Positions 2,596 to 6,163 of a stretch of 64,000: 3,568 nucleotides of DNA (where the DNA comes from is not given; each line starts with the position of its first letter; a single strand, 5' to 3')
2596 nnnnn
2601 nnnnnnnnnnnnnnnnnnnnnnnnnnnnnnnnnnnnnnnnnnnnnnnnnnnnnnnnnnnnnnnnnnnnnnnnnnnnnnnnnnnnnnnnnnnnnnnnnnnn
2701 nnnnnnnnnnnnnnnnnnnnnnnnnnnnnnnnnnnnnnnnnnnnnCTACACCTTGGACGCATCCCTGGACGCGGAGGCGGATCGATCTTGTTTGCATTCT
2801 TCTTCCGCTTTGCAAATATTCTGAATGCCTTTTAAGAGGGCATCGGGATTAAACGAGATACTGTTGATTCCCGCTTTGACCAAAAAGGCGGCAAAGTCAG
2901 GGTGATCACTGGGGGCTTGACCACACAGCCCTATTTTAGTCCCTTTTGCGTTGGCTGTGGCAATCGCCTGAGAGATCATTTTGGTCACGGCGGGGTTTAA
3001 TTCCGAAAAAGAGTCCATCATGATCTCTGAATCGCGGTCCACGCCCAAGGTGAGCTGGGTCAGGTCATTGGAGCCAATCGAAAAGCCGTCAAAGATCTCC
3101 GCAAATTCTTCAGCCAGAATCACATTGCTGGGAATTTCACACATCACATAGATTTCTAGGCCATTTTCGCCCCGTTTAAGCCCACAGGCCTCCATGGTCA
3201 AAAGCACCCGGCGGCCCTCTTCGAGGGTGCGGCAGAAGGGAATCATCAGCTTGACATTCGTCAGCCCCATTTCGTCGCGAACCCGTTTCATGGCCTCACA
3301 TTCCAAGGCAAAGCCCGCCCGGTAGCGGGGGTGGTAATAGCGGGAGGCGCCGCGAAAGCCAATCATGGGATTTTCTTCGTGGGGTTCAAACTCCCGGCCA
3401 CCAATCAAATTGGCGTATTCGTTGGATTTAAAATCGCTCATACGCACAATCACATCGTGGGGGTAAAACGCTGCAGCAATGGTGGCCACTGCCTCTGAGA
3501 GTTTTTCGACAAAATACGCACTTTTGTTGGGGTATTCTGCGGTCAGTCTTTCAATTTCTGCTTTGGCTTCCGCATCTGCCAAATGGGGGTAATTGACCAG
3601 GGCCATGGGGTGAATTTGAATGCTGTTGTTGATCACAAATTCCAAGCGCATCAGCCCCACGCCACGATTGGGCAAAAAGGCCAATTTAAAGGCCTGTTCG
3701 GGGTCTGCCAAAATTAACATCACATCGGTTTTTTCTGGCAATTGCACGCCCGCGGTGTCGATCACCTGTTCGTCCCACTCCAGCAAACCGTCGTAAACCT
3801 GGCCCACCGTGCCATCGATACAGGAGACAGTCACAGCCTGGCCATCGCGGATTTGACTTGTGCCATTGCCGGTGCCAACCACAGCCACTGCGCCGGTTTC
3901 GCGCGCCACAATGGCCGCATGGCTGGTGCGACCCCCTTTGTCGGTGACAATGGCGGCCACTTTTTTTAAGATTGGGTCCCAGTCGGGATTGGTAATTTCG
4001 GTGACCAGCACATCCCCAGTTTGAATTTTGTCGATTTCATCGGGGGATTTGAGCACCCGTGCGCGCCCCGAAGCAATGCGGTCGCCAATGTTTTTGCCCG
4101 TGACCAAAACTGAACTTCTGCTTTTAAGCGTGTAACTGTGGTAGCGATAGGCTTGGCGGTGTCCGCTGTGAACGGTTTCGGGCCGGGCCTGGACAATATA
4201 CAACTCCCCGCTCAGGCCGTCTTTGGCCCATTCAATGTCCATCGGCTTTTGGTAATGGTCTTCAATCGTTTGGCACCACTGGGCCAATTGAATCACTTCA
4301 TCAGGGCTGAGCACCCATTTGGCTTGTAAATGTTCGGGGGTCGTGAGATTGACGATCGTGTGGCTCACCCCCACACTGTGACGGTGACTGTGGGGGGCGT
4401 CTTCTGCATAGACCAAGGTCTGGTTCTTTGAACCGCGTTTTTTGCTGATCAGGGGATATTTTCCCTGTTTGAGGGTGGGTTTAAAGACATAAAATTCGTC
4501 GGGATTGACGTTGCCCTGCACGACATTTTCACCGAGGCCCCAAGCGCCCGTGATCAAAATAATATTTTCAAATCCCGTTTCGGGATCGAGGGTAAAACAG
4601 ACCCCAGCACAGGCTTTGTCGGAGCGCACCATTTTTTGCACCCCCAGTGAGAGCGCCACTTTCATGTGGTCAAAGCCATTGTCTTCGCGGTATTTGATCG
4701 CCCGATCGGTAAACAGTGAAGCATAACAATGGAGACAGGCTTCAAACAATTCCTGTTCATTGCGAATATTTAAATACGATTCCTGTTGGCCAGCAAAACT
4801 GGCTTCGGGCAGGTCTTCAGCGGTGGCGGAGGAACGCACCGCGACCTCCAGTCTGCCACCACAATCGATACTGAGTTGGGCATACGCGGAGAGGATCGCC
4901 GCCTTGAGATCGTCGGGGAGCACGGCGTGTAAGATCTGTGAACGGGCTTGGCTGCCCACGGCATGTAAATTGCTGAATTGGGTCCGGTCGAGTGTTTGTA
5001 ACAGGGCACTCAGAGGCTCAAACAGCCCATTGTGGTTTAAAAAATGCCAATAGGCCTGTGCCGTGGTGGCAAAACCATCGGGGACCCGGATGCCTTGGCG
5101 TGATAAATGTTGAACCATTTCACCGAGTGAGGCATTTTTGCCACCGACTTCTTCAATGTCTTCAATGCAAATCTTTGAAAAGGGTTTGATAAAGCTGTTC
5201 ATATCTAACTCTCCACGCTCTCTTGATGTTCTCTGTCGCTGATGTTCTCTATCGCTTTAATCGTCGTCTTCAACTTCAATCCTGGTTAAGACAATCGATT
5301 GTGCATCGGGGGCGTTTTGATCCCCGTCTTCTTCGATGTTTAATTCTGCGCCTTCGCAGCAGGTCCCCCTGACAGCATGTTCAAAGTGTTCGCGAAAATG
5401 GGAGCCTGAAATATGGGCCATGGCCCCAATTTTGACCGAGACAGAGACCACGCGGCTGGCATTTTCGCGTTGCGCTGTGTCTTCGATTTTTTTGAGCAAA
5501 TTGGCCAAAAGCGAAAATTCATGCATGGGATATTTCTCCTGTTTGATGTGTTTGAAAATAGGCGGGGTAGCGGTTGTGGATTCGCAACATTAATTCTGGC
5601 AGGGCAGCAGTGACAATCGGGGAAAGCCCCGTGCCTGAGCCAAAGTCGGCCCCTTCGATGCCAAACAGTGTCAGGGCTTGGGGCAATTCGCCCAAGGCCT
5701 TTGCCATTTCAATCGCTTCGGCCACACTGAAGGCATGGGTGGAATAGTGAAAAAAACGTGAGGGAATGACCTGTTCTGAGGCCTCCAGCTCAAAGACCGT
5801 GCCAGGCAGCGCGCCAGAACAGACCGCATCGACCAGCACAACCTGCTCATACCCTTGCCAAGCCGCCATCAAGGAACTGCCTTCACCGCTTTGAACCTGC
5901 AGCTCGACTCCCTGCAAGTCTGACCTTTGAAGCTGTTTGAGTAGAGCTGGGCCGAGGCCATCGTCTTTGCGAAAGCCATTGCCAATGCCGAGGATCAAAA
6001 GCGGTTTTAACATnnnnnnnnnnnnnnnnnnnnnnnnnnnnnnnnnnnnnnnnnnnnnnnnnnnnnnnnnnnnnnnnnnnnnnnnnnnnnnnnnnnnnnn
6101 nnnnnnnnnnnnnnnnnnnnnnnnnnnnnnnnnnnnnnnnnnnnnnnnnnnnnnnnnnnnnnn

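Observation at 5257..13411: Group 3b NADP-coupled [NiFe]-hydrogenase, PntAB transhydrogenase and maturation genes in one translationally coupled gene train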

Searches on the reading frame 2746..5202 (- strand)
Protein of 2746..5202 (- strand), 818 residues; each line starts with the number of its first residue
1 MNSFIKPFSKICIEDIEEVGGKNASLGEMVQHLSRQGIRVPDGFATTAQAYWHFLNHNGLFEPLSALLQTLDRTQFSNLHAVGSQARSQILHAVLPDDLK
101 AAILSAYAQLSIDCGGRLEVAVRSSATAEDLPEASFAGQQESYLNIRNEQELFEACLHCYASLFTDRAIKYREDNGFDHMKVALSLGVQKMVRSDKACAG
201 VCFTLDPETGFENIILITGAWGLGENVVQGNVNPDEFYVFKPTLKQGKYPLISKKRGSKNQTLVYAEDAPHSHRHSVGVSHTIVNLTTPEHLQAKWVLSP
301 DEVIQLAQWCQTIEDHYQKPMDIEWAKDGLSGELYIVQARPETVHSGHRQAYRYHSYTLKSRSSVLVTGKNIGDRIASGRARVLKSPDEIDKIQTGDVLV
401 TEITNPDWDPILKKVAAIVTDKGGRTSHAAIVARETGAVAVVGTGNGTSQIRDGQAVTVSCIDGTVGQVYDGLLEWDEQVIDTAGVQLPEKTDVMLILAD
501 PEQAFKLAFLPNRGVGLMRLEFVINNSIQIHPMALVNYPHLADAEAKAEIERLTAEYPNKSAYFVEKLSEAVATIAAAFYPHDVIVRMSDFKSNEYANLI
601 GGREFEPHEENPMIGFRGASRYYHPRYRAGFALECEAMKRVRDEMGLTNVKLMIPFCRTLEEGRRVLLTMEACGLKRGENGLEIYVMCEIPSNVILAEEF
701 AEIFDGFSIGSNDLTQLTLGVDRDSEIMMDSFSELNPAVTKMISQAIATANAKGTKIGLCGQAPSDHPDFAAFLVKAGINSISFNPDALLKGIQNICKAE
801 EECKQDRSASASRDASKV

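Call 9: search_protein_families(library=pfam, proteins=[window:2746-5202:-], max_evalue=0.00001)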
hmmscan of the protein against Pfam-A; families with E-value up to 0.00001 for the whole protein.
window:2746-5202:- (818 aa): 3 families
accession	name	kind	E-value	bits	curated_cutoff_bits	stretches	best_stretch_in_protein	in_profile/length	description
PF01326.24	PPDK_N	-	6.8e-113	377.7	27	1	17-350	2-317/328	Pyruvate phosphate dikinase, AMP/ATP-binding domain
PF02896.24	PEP-utilizers_C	-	4.2e-56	190.7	22.8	1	490-791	18-283/293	PEP-utilising enzyme, PEP-binding domain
PF00391.29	PEP-utilizers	-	2.1e-22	78.9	23.1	1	394-464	2-72/72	PEP-utilising enzyme, mobile domain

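Call 56: search_protein_families(library=ncbifam, proteins=[window:2746-5202:-], max_evalue=1e-20)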
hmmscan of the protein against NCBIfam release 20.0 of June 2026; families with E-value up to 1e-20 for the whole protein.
window:2746-5202:- (818 aa): 20 families
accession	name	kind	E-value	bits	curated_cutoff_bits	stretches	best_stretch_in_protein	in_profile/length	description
NF005057.0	PRK06464.1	equivalog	0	1116.6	598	1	2-806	4-795/798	phosphoenolpyruvate synthase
TIGR01418.1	PEP_synth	equivalog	0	1083.9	739.75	1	5-800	2-783/784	pyruvate, water dikinase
NF004878.0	PRK06241.1-3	subfamily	6.4e-97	325.6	945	1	2-343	2-312/891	phosphoenolpyruvate synthase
NF004877.0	PRK06241.1-2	subfamily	1.2e-89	301.7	866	1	1-343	1-313/869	phosphoenolpyruvate synthase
NF041857.1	RIF_Ptrans_rph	equivalog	4.7e-88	296.5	999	1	7-343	5-311/864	rifamycin-inactivating phosphotransferase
NF004879.0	PRK06241.1-4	equivalog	3.5e-81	273.6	976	1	1-343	1-313/868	phosphoenolpyruvate synthase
NF052631.1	prodigiosin_PigC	equivalog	1.9e-71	241.1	1300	1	15-350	12-305/883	prodigiosin ligase PigC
NF004880.0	PRK06241.2-1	equivalog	4.2e-68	230.1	972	1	14-235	13-219/837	phosphoenolpyruvate synthase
NF004881.0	PRK06241.2-2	equivalog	2.6e-67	227.9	883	1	15-344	15-312/898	phosphoenolpyruvate synthase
NF000283.1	RPH_KJ151292.1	equivalog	6e-66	223.2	1700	1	16-343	17-314/865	rifamycin-inactivating phosphotransferase Rph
NF052632.1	undecylprod_RedH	equivalog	1.1e-62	212.2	1350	1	15-360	13-310/880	undecylprodigiosin ligase RedH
NF004883.0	PRK06241.2-4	equivalog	2.8e-48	164.8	1063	1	18-343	31-328/928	phosphoenolpyruvate synthase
TIGR01417.1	PTS_I_fam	equivalog_domain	1.3e-39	136.1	341.7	1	575-799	319-539/565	phosphoenolpyruvate--protein phosphotransferase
TIGR01828.1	pyru_phos_dikin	equivalog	2.6e-36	124.9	843.45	1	395-786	417-850/865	pyruvate, phosphate dikinase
NF004882.0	PRK06241.2-3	equivalog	1.7e-32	112.4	850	0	16-236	9-213/827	phosphoenolpyruvate synthase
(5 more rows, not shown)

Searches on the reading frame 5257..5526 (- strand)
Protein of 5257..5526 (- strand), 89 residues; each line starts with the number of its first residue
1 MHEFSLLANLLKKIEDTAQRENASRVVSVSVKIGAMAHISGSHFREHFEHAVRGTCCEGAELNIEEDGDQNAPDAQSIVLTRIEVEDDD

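Call 3: search_protein_families(library=pfam, proteins=[window:5257-5526:-])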
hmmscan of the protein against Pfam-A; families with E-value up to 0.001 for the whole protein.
window:5257-5526:- (89 aa): 1 family
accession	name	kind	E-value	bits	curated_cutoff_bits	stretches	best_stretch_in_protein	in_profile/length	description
PF01155.25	HypA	-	8.7e-15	55.2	28.9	1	1-66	1-66/112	Hydrogenase/urease nickel incorporation, metallochaperone, hypA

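Call 4: search_protein_families(library=ncbifam, proteins=[window:5257-5526:-])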
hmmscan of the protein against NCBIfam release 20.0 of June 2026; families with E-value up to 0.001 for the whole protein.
window:5257-5526:- (89 aa): 6 families
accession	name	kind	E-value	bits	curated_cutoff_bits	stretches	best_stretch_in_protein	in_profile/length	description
TIGR00100.1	hypA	equivalog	2.9e-13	49.9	88.1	1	1-67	1-67/116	hydrogenase maturation nickel metallochaperone HypA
NF002979.0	PRK03681.1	subfamily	3.5e-10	40.1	121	1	1-69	1-69/116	hydrogenase/urease nickel incorporation protein HypA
NF001976.0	PRK00762.1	equivalog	2e-09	37.3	146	1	1-66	1-66/124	hydrogenase maturation nickel metallochaperone HypA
NF009046.0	PRK12380.1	subfamily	9.3e-09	35.7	113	1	1-66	1-66/113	hydrogenase/urease nickel incorporation protein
NF001839.0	PRK00564.1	equivalog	1.5e-07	31.6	112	1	1-67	1-68/117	hydrogenase/urease nickel incorporation protein HypA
NF003008.0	PRK03824.1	equivalog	1.6e-06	28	125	1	1-67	1-67/135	hydrogenase nickel incorporation protein HypA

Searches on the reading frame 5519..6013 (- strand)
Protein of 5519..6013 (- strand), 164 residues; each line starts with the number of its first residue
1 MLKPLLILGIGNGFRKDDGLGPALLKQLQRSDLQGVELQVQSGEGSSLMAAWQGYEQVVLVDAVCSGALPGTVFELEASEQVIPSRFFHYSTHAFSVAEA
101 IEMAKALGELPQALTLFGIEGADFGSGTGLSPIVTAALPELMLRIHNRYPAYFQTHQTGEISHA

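Call 3: search_protein_families(library=pfam, proteins=[window:5519-6013:-])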
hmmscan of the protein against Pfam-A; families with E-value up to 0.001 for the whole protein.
window:5519-6013:- (164 aa): 1 family
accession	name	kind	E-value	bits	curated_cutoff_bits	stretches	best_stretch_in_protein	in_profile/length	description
PF01750.23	HycI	-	1.4e-11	44.8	23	1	45-145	26-127/130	Hydrogenase maturation protease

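Call 4: search_protein_families(library=ncbifam, proteins=[window:5519-6013:-])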
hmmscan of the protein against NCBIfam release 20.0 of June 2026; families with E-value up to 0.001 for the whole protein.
window:5519-6013:- (164 aa): 7 families
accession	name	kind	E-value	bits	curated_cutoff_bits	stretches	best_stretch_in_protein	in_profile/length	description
TIGR00072.1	hydrog_prot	superfamily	2.9e-32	111.7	47.45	1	6-145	1-141/145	hydrogenase maturation protease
NF045519.1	NiFeSe_H2_mat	exception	1.2e-15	57.7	190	1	4-143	2-141/152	NiFeSe hydrogenase maturation protease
NF007777.0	PRK10466.1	equivalog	1.8e-14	53.8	190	1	5-147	3-147/164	HyaD/HybD family hydrogenase maturation endopeptidase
TIGR00140.1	hupD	subfamily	1.6e-13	50.9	151.8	1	6-141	2-139/151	HyaD/HybD family hydrogenase maturation endopeptidase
TIGR00130.1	frhD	equivalog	1.9e-08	34.5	134.95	1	5-102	5-105/153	coenzyme F420-reducing hydrogenase, FrhD protein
TIGR00142.1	hycI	equivalog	2e-06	27.6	119.1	1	5-145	1-138/146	hydrogenase maturation peptidase HycI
NF007616.0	PRK10264.1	equivalog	0.00013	21.7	261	1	6-139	7-143/195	hydrogenase 1 maturation protease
